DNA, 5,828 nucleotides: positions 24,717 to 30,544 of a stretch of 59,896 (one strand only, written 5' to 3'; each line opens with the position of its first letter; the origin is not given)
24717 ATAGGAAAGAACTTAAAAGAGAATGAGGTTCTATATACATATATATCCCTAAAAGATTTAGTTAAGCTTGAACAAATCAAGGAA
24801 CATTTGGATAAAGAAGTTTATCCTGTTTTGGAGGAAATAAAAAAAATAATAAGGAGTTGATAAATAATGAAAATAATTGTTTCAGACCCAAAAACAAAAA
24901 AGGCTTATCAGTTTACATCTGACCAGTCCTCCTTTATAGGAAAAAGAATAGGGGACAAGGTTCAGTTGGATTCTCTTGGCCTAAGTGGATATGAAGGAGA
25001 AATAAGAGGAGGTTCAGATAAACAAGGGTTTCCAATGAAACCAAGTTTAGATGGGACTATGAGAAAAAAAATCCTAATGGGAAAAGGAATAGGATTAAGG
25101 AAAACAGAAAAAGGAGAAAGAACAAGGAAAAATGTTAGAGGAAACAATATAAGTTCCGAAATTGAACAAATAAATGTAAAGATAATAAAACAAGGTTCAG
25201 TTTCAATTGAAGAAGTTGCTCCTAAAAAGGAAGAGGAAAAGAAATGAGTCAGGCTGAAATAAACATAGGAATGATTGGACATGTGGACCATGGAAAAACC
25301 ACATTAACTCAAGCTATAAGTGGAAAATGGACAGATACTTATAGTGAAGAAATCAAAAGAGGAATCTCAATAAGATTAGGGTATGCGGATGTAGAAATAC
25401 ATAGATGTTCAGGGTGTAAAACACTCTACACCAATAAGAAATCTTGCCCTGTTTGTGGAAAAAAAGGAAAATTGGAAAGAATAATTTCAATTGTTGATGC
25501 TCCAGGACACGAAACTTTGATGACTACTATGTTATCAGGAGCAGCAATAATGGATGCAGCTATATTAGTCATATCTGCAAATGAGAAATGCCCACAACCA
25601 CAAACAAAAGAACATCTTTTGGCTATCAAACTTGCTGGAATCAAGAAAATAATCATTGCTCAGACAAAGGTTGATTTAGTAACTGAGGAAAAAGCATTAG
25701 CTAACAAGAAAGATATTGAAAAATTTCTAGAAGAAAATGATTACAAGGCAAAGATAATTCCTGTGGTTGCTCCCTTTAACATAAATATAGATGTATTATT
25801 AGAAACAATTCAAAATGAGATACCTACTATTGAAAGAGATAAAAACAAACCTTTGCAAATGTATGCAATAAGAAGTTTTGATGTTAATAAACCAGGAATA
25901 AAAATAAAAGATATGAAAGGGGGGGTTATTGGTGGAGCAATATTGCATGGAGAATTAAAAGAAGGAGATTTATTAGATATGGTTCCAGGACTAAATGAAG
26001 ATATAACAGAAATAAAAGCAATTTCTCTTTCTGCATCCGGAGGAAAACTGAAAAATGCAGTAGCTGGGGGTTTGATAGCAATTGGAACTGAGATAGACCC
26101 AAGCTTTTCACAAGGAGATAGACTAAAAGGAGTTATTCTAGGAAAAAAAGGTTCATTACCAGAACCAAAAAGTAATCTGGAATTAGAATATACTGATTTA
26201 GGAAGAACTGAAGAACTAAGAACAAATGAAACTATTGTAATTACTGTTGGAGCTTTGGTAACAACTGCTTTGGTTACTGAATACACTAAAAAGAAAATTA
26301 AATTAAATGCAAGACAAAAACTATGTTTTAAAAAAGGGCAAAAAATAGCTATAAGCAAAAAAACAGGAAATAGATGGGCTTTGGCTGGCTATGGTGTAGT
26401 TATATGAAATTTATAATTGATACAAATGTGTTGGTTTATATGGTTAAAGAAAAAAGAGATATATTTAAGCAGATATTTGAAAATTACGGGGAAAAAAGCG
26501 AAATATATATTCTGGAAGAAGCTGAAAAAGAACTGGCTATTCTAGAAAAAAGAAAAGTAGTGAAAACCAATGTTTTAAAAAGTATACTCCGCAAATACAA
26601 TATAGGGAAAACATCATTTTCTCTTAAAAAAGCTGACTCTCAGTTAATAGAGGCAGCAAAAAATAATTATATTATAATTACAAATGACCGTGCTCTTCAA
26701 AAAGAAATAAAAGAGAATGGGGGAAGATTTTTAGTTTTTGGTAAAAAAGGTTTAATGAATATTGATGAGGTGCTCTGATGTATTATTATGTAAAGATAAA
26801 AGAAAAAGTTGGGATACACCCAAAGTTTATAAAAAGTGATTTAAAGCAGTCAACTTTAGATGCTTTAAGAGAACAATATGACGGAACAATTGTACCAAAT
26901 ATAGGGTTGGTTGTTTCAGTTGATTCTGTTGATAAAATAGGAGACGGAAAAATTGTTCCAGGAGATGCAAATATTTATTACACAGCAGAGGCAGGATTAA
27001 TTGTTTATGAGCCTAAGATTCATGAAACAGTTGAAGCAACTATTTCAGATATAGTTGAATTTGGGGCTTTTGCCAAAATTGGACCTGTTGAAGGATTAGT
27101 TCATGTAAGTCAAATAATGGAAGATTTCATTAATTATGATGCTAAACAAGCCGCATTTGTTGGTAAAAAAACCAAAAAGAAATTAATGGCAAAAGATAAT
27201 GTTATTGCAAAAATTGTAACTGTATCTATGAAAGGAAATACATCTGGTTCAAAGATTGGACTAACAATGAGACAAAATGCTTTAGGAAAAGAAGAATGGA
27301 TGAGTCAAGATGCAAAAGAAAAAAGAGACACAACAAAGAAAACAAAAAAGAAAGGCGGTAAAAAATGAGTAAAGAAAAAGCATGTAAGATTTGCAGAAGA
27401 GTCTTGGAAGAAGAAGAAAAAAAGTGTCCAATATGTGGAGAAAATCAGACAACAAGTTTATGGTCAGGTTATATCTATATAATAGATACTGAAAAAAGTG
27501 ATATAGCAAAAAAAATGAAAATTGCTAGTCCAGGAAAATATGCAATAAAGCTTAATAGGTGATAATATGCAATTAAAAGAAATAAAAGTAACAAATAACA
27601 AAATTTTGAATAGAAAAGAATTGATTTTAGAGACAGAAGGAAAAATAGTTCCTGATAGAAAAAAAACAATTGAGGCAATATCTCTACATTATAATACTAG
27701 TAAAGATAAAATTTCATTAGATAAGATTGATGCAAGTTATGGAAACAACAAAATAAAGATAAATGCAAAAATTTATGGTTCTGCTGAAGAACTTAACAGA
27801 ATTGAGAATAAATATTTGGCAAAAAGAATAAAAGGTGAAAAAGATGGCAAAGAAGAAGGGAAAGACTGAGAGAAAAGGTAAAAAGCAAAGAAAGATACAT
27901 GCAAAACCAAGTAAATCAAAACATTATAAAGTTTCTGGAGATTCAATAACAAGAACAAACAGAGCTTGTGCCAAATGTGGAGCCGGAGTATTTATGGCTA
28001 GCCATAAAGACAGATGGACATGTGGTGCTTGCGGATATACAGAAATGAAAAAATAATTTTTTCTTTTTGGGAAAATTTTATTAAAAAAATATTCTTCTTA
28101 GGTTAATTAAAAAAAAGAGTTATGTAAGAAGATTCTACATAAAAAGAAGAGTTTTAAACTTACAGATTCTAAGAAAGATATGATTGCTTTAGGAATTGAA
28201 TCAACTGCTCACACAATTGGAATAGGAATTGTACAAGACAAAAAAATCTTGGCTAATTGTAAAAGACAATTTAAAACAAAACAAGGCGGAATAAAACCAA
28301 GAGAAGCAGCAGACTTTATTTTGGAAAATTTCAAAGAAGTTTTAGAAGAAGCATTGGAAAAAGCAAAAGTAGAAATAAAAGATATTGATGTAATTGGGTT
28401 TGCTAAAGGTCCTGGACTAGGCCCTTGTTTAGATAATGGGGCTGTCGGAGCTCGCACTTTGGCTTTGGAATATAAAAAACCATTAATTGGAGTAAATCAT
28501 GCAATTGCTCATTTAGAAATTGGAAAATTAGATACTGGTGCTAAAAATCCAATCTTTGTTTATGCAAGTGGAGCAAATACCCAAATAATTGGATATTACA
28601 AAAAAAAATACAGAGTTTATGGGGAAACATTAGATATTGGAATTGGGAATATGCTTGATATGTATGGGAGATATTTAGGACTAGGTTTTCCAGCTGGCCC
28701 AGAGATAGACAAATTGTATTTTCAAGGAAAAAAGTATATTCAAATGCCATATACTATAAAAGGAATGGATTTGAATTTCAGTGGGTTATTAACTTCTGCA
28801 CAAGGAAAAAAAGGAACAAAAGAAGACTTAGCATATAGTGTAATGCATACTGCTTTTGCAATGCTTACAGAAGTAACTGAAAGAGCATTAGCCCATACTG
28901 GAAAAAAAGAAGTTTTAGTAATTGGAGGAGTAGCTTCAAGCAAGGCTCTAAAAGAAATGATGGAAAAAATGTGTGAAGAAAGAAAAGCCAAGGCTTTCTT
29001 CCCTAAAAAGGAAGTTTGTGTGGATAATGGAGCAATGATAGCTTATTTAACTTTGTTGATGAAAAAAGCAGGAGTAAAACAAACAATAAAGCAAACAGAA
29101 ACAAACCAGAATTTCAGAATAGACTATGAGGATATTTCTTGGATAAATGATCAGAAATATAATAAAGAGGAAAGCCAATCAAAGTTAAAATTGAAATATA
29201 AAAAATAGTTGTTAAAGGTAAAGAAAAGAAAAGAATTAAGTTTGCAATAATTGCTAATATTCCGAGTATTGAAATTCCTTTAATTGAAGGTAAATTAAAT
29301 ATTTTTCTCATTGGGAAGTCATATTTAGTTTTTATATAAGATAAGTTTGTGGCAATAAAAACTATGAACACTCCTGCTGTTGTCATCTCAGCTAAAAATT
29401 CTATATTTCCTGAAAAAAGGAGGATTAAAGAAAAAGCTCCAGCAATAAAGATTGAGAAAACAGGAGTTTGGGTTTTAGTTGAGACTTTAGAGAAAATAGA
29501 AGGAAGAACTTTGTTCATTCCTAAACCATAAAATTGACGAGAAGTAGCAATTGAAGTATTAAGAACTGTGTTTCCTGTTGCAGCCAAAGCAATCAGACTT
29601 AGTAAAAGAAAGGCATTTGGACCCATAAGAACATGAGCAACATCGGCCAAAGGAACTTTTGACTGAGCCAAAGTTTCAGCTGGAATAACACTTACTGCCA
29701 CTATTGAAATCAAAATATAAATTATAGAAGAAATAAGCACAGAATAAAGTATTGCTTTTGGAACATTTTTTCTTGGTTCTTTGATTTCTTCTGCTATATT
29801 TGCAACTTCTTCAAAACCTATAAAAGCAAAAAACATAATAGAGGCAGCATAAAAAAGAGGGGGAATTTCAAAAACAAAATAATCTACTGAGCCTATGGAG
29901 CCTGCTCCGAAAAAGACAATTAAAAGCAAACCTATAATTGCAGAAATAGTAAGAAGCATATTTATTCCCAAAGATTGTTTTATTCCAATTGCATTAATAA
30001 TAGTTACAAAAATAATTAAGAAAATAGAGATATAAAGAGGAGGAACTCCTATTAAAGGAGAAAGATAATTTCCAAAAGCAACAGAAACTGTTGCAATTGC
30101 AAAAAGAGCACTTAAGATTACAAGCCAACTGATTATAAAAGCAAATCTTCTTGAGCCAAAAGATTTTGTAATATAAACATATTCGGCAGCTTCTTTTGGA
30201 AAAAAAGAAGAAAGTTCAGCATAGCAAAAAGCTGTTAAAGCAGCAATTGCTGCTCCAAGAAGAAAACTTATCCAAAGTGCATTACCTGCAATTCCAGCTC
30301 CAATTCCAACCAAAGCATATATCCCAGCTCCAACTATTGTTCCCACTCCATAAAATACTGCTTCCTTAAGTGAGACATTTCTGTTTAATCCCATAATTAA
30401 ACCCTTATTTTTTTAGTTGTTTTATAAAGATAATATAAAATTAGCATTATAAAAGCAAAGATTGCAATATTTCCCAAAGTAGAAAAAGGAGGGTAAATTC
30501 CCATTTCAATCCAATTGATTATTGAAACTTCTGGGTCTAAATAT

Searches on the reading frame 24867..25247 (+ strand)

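Call 61: search_protein_families(library=pfam, proteins=[window:24867-25247:+], max_evalue=0.0001)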
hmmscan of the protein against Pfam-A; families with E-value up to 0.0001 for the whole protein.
window:24867-25247:+ (126 aa): 1 family
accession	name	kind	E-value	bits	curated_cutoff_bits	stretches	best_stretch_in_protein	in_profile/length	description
PF01092.24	Ribosomal_S6e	-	6.4e-36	123.4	26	1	1-117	1-123/125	Ribosomal protein S6e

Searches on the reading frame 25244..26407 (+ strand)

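Call 8: search_protein_families(library=pfam, proteins=[window:25244-26407:+], max_evalue=0.00001)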
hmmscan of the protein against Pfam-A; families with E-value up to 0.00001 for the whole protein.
window:25244-26407:+ (387 aa): 2 families
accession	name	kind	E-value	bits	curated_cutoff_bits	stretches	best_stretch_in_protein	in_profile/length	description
PF00009.33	GTP_EFTU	-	1.4e-31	110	26.5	1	6-194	4-187/188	Elongation factor Tu GTP binding domain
PF09173.17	eIF2_C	-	2.1e-15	57.1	22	1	322-386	22-86/86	Initiation factor eIF2 gamma, C terminal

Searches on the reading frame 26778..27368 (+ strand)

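Call 61: search_protein_families(library=pfam, proteins=[window:26778-27368:+], max_evalue=0.0001)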
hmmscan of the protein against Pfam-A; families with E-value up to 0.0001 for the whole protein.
window:26778-27368:+ (196 aa): 2 families
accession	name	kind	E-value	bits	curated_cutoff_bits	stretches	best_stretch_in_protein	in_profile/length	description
PF03876.22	SHS2_Rpb7-N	-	2.4e-14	53.6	24.8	1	10-63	3-56/57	SHS2 domain found in N terminus of Rpb7p/Rpc25p/MJ0397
PF00575.29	S1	-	3.9e-10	40.4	22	1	78-154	1-67/74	S1 RNA binding domain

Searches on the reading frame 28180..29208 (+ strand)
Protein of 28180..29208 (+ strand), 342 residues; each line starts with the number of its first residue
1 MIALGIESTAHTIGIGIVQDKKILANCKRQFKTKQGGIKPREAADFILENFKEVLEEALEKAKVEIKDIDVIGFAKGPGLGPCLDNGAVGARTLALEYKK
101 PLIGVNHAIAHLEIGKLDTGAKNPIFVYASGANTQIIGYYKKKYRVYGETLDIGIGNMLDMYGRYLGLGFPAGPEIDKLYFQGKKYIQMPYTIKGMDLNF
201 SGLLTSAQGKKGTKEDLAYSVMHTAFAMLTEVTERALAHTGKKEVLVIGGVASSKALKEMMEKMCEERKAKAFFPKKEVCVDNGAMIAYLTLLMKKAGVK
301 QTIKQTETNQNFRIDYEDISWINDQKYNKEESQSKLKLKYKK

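Call 8: search_protein_families(library=pfam, proteins=[window:28180-29208:+], max_evalue=0.00001)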
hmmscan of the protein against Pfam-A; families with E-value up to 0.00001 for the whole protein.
window:28180-29208:+ (342 aa): 2 families
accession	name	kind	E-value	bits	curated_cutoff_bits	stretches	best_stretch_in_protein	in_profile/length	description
PF00814.31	TsaD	-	5.5e-74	249.6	24.8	1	29-289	11-264/264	tRNA N6-adenosine threonylcarbamoyltransferase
PF22521.2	HypF_C_2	-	4.3e-07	30.4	27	1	175-284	122-236/241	Carbamoyltransferase, Kae1-like Domain, second subdomain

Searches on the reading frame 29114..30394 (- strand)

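Call 8: search_protein_families(library=pfam, proteins=[window:29114-30394:-], max_evalue=0.00001)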
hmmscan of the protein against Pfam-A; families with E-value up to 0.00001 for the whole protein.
window:29114-30394:- (426 aa): 3 families
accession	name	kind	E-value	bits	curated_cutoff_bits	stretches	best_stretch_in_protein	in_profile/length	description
PF13520.12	AA_permease_2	-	4.1e-43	148.3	27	1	8-392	2-404/427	Amino acid permease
PF00324.27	AA_permease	-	4.6e-36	124.9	24.6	1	13-396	3-427/470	Amino acid permease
PF03845.19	Spore_permease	-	9.1e-08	31.7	23.4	1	7-313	2-305/321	Spore germination protein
